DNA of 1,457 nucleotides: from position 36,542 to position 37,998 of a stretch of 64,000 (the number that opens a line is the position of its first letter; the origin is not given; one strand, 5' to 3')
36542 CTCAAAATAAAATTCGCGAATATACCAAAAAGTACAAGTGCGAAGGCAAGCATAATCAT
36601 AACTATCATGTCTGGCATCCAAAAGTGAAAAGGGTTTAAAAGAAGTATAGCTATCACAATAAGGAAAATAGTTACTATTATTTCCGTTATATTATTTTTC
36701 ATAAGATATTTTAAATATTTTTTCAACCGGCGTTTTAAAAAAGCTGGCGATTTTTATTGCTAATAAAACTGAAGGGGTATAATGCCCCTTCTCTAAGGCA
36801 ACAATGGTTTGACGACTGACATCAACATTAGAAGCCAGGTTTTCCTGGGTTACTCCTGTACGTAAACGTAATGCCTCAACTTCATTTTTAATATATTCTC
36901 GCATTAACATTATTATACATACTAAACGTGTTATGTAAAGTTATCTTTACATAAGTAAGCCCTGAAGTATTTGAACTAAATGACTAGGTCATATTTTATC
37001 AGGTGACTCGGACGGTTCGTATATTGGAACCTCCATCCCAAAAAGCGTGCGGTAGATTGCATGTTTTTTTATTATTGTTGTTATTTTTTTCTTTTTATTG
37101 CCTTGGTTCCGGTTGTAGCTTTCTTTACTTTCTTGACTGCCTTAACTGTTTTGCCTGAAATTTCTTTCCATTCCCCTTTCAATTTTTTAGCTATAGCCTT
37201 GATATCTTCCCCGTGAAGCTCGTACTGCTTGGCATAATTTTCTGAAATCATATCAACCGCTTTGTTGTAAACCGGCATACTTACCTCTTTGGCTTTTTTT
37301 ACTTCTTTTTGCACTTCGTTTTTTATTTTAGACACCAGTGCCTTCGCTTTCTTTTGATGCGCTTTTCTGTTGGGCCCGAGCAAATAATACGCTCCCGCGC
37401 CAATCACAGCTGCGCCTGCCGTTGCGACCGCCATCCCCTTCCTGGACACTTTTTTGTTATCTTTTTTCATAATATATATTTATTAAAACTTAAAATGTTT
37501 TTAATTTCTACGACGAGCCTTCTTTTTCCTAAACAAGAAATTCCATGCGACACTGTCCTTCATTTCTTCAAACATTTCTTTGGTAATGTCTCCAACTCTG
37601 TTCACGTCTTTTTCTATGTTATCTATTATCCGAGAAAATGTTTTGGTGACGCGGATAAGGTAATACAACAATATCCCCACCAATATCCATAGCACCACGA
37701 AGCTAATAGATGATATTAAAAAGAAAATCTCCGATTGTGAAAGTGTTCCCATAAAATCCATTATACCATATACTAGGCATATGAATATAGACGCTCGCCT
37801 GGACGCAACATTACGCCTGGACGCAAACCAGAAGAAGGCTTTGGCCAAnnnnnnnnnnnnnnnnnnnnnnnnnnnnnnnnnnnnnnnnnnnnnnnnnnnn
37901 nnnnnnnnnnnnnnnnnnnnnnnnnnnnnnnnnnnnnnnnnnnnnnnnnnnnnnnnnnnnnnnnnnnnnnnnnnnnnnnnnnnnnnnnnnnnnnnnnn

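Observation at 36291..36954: XRE regulator - small membrane protein cassette bracketed by two copies of the same palindrome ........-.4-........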

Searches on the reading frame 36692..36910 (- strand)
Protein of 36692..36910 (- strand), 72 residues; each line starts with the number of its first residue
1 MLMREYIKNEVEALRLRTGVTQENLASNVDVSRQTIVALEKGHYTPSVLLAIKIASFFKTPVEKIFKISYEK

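Call 4: search_protein_families(library=pfam, proteins=[window:36692-36910:-], max_evalue=0.01)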
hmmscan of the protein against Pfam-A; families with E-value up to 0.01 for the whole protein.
window:36692-36910:- (72 aa): 3 families
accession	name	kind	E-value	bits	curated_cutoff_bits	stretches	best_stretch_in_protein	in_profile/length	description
PF01381.28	HTH_3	-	1.8e-11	44.4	23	1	12-64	2-54/55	Helix-turn-helix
PF13560.12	HTH_31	-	5.8e-06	27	27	1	12-62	7-58/64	Helix-turn-helix domain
PF12844.13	HTH_19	-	1.7e-05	25.1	30.2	1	13-64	6-57/64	Helix-turn-helix domain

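Call 9: find_encoding_contigs(protein=window:36692-36910:-, flank=10000, max_places=10)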
Protein window:36692-36910:- (72 aa): 3 contigs read that carry it; 2 places shown.
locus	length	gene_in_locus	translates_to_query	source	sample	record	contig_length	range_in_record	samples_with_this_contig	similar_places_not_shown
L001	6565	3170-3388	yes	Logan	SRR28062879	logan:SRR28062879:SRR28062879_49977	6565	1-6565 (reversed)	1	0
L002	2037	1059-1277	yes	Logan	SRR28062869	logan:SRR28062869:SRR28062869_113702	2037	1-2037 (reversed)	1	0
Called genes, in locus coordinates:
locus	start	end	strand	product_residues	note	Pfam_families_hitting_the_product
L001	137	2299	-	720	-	PF17191:RecG_wedge, PF01336:tRNA_anti-codon, PF04851:ResIII, PF00270:DEAD, PF00271:Helicase_C, PF19833:RecG_dom3_C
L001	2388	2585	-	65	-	-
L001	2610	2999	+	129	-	-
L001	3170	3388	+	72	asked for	PF12844:HTH_19 (weak), PF13560:HTH_31 (weak), PF01381:HTH_3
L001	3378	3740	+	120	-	PF09946:DUF2178 (weak)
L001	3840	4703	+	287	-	PF13098:Thioredoxin_2 (faint), PF00085:Thioredoxin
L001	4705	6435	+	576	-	PF02683:DsbD_TM, PF00578:AhpC-TSA, PF08534:Redoxin, PF13905:Thioredoxin_8, PF17991:Thioredoxin_10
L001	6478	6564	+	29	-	?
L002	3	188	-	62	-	?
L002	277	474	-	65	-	-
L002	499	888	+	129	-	-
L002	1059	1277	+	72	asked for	PF12844:HTH_19 (weak), PF13560:HTH_31 (weak), PF01381:HTH_3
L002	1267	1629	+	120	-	PF09946:DUF2178 (weak)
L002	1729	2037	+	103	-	?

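Call 10: find_homologous_proteins(query=window:36692-36910:-, max_evalue=0.00001)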
Query window:36692-36910:- (72 aa): 973 proteins with E <= 0.00001 among 1007 candidates; the best 120 are listed.
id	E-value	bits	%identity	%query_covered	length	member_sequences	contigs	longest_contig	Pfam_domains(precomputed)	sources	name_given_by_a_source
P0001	1.3e-37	143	100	100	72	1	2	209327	PF12844.14,PF01381.29,PF13560.13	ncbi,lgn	ncbi:MAG: helix-turn-helix transcriptional regulator [Minisyncoccia bacterium]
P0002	6.8e-35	135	96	97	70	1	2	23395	PF12844.14,PF01381.29,PF13560.13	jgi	jgi:putative transcriptional regulator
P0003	4.1e-33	129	91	97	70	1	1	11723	PF12844.14,PF01381.29,PF13560.13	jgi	-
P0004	5.4e-31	122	86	97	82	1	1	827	PF12844.14,PF01381.29,PF13560.13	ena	-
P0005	6.0e-31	122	87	97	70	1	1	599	PF12844.14,PF01381.29,PF13560.13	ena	-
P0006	8.4e-31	122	86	97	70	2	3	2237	PF12844.14,PF01381.29,PF13560.13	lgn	-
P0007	7.2e-30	119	86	99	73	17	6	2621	PF12844.14,PF01381.29,PF13560.13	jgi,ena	-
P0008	9.9e-30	119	84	97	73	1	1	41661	PF01381.29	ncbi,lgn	-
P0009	2.2e-29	117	82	99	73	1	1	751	PF12844.14,PF01381.29,PF13560.13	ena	-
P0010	2.2e-29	117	87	97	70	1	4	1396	PF12844.14,PF01381.29,PF13560.13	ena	-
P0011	4.3e-29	116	82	99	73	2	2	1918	PF12844.14,PF01381.29,PF13560.13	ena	-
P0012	4.4e-29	116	83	99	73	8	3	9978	PF12844.14,PF01381.29,PF13560.13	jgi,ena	-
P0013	1.3e-28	115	83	97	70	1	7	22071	PF12844.14,PF01381.29,PF13560.13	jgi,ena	-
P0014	2.4e-28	114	82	99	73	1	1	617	PF12844.14,PF01381.29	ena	-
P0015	5.3e-28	113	83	100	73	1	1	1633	PF12844.14,PF01381.29,PF13560.13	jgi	jgi:putative transcriptional regulator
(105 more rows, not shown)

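Call 12: find_related_loci(query=A1, collection=genome_contigs, flank=4000)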
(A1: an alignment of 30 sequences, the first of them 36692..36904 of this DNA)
Query A1 (70 aa) in genome_contigs; peptide patterns used: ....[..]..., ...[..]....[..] (x = any residue, [..] = any of these).
535 stretches matched a pattern; 441 encode a relative of the query (tblastn E <= 1e-3); the best 80 are kept; 80 distinct loci.
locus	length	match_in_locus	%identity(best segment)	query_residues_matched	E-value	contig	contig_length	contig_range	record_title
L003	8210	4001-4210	86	1-70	1e-37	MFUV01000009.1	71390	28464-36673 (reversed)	MAG: Candidatus Nomurabacteria bacterium RIFCSPLOWO2_01_FULL_39_18 rifcsplowo2_01_scaffold_455, whole genome shotgun seq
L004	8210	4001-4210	84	1-70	1e-36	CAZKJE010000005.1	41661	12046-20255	MAG TPA_asm: uncultured Candidatus Saccharibacteria bacterium isolate binchicken_co110_376 genome assembly, contig: NODE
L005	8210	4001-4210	83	1-70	5e-35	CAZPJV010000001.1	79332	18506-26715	MAG TPA_asm: uncultured Candidatus Saccharibacteria bacterium isolate binchicken_co251_138 genome assembly, contig: NODE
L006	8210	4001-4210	81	1-70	8e-35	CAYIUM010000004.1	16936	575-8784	MAG TPA_asm: uncultured Candidatus Saccharibacteria bacterium isolate ERP119705_co4_482 genome assembly, contig: NODE_29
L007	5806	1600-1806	78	1-69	4e-33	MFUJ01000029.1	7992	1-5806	MAG: Candidatus Nomurabacteria bacterium RIFCSPHIGHO2_12_FULL_37_29 rifcsphigho2_12_scaffold_56973, whole genome shotgun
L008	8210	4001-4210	77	1-70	1e-32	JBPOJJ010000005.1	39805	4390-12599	MAG: Patescibacteria group bacterium isolate MAG_20151 c_000000614932, whole genome shotgun sequence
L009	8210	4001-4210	74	1-70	1e-32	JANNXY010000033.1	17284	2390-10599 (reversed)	MAG: bacterium isolate VAR_34_metabat_123 VAR_34_k141_2885475, whole genome shotgun sequence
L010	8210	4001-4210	74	1-70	4e-32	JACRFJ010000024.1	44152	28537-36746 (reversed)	MAG: Candidatus Kaiserbacteria bacterium isolate NC_groundwater_1722_Pr3_B-0.1um_52_27 SR-2_scaffold_141_1263986, whole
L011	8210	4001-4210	74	1-70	7e-32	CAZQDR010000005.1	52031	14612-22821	MAG TPA_asm: uncultured Candidatus Saccharibacteria bacterium isolate SRP286056_co1_742 genome assembly, contig: NODE_62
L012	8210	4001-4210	74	1-70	9e-32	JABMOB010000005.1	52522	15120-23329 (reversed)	MAG: Parcubacteria group bacterium isolate bin.649 k141_1017809, whole genome shotgun sequence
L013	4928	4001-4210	74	1-70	6e-32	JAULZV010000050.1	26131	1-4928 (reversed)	MAG: Candidatus Paceibacterota bacterium isolate P_PACE1 NODE_3060_length_26131_cov_3.364790, whole genome shotgun seque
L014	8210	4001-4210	74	1-70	6e-32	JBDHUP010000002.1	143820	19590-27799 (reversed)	MAG: Candidatus Paceibacteria bacterium isolate AS-MESO-3CA.90 NODE_411_length_143820_cov_5.405529, whole genome shotgun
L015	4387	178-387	73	1-70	2e-31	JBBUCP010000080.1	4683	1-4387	MAG: Patescibacteria group bacterium isolate H52-bin124_1 H52_bin124_1_000000000080, whole genome shotgun sequence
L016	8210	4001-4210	73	1-70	1e-31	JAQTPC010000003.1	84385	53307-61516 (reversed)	MAG: Candidatus Paceibacterota bacterium isolate STB_107 NODE_589_length_84385_cov_4.171533_Sandtown_B, whole genome sho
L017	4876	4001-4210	74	1-70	1e-31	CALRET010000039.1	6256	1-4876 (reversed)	MAG: Candidatus Nomurabacteria bacterium isolate MaH-04nov19-107 genome assembly, contig: MaH-04nov19-C30230, whole geno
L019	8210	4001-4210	73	1-70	3e-31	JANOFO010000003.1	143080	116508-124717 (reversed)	MAG: Candidatus Paceibacterota bacterium isolate SOY_64_metabat_47 SOY_64_k141_9944, whole genome shotgun sequence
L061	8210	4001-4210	67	1-70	7e-29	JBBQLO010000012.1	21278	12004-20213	MAG: Parcubacteria group bacterium isolate Co_metawrap_489 Cmw_489_k141_6711110_length_21278_cov_13.0000, whole genome s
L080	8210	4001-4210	70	1-70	6e-28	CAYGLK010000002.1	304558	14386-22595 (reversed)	MAG TPA_asm: uncultured Candidatus Saccharibacteria bacterium isolate ERP117304_co1_160 genome assembly, contig: NODE_36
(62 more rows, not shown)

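Call 27: search_protein_families(library=ncbifam, proteins=[window:36692-36904:-], max_evalue=0.1)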
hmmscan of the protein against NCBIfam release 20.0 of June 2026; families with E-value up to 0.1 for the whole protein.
window:36692-36904:- (70 aa): 19 families
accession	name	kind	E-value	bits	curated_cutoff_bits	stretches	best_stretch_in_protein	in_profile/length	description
TIGR03070.1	couple_hipB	subfamily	2.6e-09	36.9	71.65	1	7-46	5-44/58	type II toxin-antitoxin system Y4mF family antitoxin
NF041951.1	phage_RstR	subfamily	1.1e-07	32.1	80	1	5-63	3-61/108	RstR family transcriptional repressor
NF006015.0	PRK08154.1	subfamily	3.4e-06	26.5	204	1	7-64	33-90/314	anaerobic benzoate catabolism transcriptional regulator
NF003162.0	PRK04140.1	equivalog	1.3e-05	24.4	263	1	9-65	131-187/317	transcriptional regulator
NF052239.1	antitox_spr1629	equivalog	1.8e-05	24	335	1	5-58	3-56/377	spr1629 family repressor/antitoxin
NF047948.1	male_kill_WMK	equivalog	4e-05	23.2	300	1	5-55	163-213/300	WO male-killing family protein Wmk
TIGR00270.2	TIGR00270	equivalog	5.8e-05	23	110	1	7-56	78-127/159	multiprotein bridging factor aMBF1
TIGR02607.1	antidote_HigA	equivalog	0.0011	18.7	47.7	1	17-59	20-62/81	HigA family addiction module antitoxin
TIGR03830.1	CxxCG_CxxCG_HTH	subfamily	0.0021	17.8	61.8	1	4-47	65-108/127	type II TA system antitoxin MqsA family protein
NF047542.1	telomere_Tap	equivalog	0.005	15.6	600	1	8-45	21-58/695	telomere-associated protein Tap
NF046032.1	TransRegSlrRBacil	equivalog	0.01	15.9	250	1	12-65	9-63/149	HTH-type transcriptional regulator SlrR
NF041265.1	NadS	equivalog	0.013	15.8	60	1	6-52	32-78/94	NadS family protein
NF041493.1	MobT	equivalog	0.014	14.2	600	1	13-53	5-45/383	MobT family relaxase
TIGR02612.1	mob_myst_A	hypoth_equivalog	0.025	14.5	122.6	1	9-47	30-68/150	mobile mystery protein A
NF010465.0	PRK13890.1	equivalog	0.026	14.6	96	1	15-63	16-64/121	conjugal transfer protein TrbA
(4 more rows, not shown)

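Call 30: search_solved_structures(query=A1, max_evalue=0.001, show_alignments=2)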
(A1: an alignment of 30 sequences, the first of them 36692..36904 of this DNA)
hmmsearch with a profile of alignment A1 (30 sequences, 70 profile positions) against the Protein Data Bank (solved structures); distinct sequences matched with E-value up to 0.001: 13.
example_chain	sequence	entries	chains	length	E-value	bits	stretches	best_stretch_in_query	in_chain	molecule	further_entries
9k3w_A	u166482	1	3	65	9.3e-19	70.4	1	6-65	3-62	Transcriptional regulator, PbsX family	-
1utx_A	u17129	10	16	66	6.1e-18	67.7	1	5-65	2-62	CYLR2 | cytolysin regulator 2 | PUTATIVE TRANSCRIPTION REGULATOR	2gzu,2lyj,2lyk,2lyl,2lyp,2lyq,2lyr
2xiu_A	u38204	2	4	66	1.2e-17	66.8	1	5-65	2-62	CYLR2 | CYLR2 SYNONYM CYTOLYSIN REPRESSOR 2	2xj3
8tac_A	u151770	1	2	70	4.3e-07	33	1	4-52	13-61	DBP48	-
4ia8_A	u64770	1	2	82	0.0002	24.4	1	9-41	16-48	Regulatory protein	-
2b5a_A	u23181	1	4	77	0.00044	23.4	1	9-65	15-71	C.BclI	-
4f8d_A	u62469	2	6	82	0.00044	23.3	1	9-41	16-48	Regulatory protein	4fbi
3clc_A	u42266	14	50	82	0.00048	23.2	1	9-41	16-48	Regulatory protein | R-M CONTROLLER PROTEIN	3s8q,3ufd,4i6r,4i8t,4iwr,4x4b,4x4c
4i6u_A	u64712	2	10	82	0.00049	23.2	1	9-41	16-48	Regulatory protein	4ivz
4fn3_A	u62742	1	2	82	0.00051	23.2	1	9-40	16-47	Regulatory protein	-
4i6t_A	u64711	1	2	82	0.00052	23.1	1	9-41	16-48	Regulatory protein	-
3g5g_A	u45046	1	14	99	0.00079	22.5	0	9-41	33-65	Regulatory protein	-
4ghj_A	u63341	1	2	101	0.00081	22.5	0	2-53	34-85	Probable transcriptional regulator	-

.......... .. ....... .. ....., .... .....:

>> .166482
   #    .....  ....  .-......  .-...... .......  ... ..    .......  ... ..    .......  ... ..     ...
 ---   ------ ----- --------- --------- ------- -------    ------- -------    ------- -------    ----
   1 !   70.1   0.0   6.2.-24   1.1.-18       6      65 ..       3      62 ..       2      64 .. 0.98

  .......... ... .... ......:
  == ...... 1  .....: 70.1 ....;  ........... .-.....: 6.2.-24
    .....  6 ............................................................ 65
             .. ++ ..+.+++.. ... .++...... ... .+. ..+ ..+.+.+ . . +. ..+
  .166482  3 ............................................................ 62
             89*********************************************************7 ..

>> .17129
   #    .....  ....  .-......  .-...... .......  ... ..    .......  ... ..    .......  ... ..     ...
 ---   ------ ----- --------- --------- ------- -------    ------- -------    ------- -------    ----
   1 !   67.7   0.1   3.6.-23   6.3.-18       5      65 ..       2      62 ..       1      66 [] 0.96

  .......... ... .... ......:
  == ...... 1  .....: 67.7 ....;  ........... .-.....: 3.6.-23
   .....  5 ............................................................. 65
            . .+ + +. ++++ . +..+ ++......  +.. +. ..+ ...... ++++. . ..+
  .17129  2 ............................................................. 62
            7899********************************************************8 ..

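Call 41: search_protein_families(library=pfam, proteins=[L019:4203-4562:+, L010:4203-4565:+, L080:4203-4562:+, L061:4203-4565:+], max_evalue=10)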
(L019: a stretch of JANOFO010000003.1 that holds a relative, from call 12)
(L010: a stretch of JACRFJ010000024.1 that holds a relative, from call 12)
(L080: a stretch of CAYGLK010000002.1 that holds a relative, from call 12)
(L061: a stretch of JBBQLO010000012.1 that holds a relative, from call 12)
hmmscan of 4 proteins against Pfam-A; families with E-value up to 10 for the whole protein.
L019:4203-4562:+ (120 aa): 8 families
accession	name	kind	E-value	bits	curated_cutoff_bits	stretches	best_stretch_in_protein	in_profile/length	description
PF01757.29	Acyl_transf_3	-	0.0031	17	31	1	9-108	156-256/326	Acyltransferase domain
PF23600.1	DUF7139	-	0.024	14.7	30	1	55-92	8-45/150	Domain of unknown function (DUF7139)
PF09925.14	DUF2157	-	0.19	11.9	32.4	1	13-108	44-134/146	Predicted membrane protein (DUF2157)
PF07790.16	Pilin_N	-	0.56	11.5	25.2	1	34-55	9-30/78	Archaeal Type IV pilin, N-terminal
PF14316.11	DUF4381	-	1.3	9.7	27.2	1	26-70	13-57/145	Domain of unknown function (DUF4381)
PF16316.10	DUF4956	-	2.2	8.4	30.6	0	17-108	24-104/169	Domain of unknown function (DUF4956)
PF23471.1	Cap15_TM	-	3.6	8.8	28.2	0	9-50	9-52/59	Cap15, TM helices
PF07254.17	Cpta_toxin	-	5.9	7.5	27.3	1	12-49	20-56/133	Membrane-bound toxin component of toxin-antitoxin system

L010:4203-4565:+ (121 aa): 6 families
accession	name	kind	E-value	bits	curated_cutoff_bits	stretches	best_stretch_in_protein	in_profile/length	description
PF11239.13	DUF3040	-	0.0053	17.4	24.7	1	56-111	32-80/84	Protein of unknown function (DUF3040)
PF04066.18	MrpF_PhaF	-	0.04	14.8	23.3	1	67-109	3-45/53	Multiple resistance and pH regulation protein F (MrpF / PhaF)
PF11457.13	DUF3021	-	0.043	14.4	24.7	1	6-55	66-118/130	Protein of unknown function (DUF3021)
PF09925.14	DUF2157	-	0.17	12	32.4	1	30-109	61-137/146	Predicted membrane protein (DUF2157)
PF23600.1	DUF7139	-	1.4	9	30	1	60-111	12-66/150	Domain of unknown function (DUF7139)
PF13630.11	SdpI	-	3.2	8.4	28.2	1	69-116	28-70/71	SdpI/YfhL protein family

L080:4203-4562:+ (120 aa): 12 families
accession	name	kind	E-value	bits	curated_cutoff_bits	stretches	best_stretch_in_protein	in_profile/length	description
PF01757.29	Acyl_transf_3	-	0.0015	18.1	31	1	10-113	157-265/326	Acyltransferase domain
PF14093.11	DUF4271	-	0.071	13.4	29.7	1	47-105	26-92/206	Domain of unknown function (DUF4271)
PF11992.13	TgpA_N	-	0.094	12.1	30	1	9-87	108-177/333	TgpA N-terminal domain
PF04982.19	TM_HPP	-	0.11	12.5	27.2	1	3-51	4-55/157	HPP, transmembrane region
PF23600.1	DUF7139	-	0.17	11.9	30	1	56-88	9-41/150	Domain of unknown function (DUF7139)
PF00271.37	Helicase_C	-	0.21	12.3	23.5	1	50-95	43-89/110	Helicase conserved C-terminal domain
PF11239.13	DUF3040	-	0.24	12.1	24.7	1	58-101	34-73/84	Protein of unknown function (DUF3040)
PF13239.11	2TM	-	0.29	11.7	24.8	1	3-57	11-68/79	2TM domain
PF00335.26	Tetraspanin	-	0.31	11.1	32.1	1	34-96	11-71/225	Tetraspanin family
PF20563.3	DUF6773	-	0.39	11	27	1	55-106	3-55/163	Family of unknown function (DUF6773)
PF09527.15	ATPase_gene1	-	7.8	7.1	26.6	1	80-105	18-42/54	Putative F0F1-ATPase subunit Ca2+/Mg2+ transporter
PF12650.12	DUF3784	-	8.9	7.1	28.1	0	59-106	35-84/94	Domain of unknown function (DUF3784)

L061:4203-4565:+ (121 aa): 8 families
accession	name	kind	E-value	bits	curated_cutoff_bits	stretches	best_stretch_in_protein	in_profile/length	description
PF13630.11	SdpI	-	0.034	14.7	28.2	1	65-109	25-63/71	SdpI/YfhL protein family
PF11239.13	DUF3040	-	0.043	14.5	24.7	1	60-109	35-80/84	Protein of unknown function (DUF3040)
PF09925.14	DUF2157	-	0.19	11.9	32.4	1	30-110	61-138/146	Predicted membrane protein (DUF2157)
PF23600.1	DUF7139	-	0.49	10.4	30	1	56-88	8-40/150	Domain of unknown function (DUF7139)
PF24020.1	DUF7333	-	0.56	10.7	27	1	11-53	8-51/61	Family of unknown function (DUF7333)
PF00689.26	Cation_ATPase_C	-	0.61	10.3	27.3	1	4-107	53-164/175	Cation transporting ATPase, C-terminus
PF14256.11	YwiC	-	1.8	9.3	25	1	42-115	29-102/126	YwiC-like protein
PF13962.11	PGG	-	2.3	8.5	24.1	1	11-54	66-111/116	Domain of unknown function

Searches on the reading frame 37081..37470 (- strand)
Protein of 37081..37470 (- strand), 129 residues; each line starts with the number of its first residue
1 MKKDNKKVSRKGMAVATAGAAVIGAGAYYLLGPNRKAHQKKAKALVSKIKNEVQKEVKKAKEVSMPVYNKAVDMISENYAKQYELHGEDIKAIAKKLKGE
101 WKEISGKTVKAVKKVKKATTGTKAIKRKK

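Call 4: search_protein_families(library=pfam, proteins=[window:37081-37470:-], max_evalue=0.01)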
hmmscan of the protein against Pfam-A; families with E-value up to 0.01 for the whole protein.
window:37081-37470:- (129 aa): 0 families

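Call 72: search_protein_families(library=pfam, proteins=[window:37081-37470:-], max_evalue=1)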
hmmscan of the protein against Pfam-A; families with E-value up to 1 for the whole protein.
window:37081-37470:- (129 aa): 11 families
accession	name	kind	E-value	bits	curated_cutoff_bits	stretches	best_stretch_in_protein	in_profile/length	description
PF02936.19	COX4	-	0.024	15.1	26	1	63-121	4-60/138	Cytochrome c oxidase subunit IV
PF18496.6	ColG_sub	-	0.026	15.2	27.8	1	48-118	10-80/117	Collagenase G catalytic helper subdomain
PF15055.12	DMAC1_Dmo2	-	0.048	14.3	27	1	17-39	8-30/47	DMAC1/Dmo2-like domain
PF00934.25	PE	-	0.056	14.2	22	1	41-101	10-70/91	PE family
PF01988.24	VIT1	-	0.11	12.8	28.1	1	4-66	29-91/214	VIT family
PF13315.11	DUF4085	-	0.11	12.6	24.1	1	34-97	71-136/205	Protein of unknown function (DUF4085)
PF07926.17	TPR_MLP1_2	-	0.12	12.9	36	0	43-122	10-87/129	TPR/MLP1/MLP2-like protein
PF10399.14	UCR_Fe-S_N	-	0.23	11.3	24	1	14-27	16-29/41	Ubiquitinol-cytochrome C reductase Fe-S subunit TAT signal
PF05388.16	Carbpep_Y_N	-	0.28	12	25.8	1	72-129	55-112/127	Carboxypeptidase Y pro-peptide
PF10593.14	Z1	-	0.66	9.9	25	1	35-114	35-114/228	Z1 domain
PF24582.1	DUF7609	-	0.97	10.3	27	1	37-71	30-64/85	Domain of unknown function (DUF7609)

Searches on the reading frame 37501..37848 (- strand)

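Call 4: search_protein_families(library=pfam, proteins=[window:37501-37848:-], max_evalue=0.01)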
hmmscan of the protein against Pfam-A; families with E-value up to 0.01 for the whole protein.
window:37501-37848:- (115 aa): 2 families
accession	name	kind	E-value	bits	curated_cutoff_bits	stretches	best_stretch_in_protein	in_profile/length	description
PF06103.16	DUF948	-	2.6e-05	24.7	37.2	1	44-98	4-58/89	Bacterial protein of unknown function (DUF948)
PF03706.18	LPG_synthase_TM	-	0.0049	16.8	33.4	1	21-91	123-194/302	Lysylphosphatidylglycerol synthase TM region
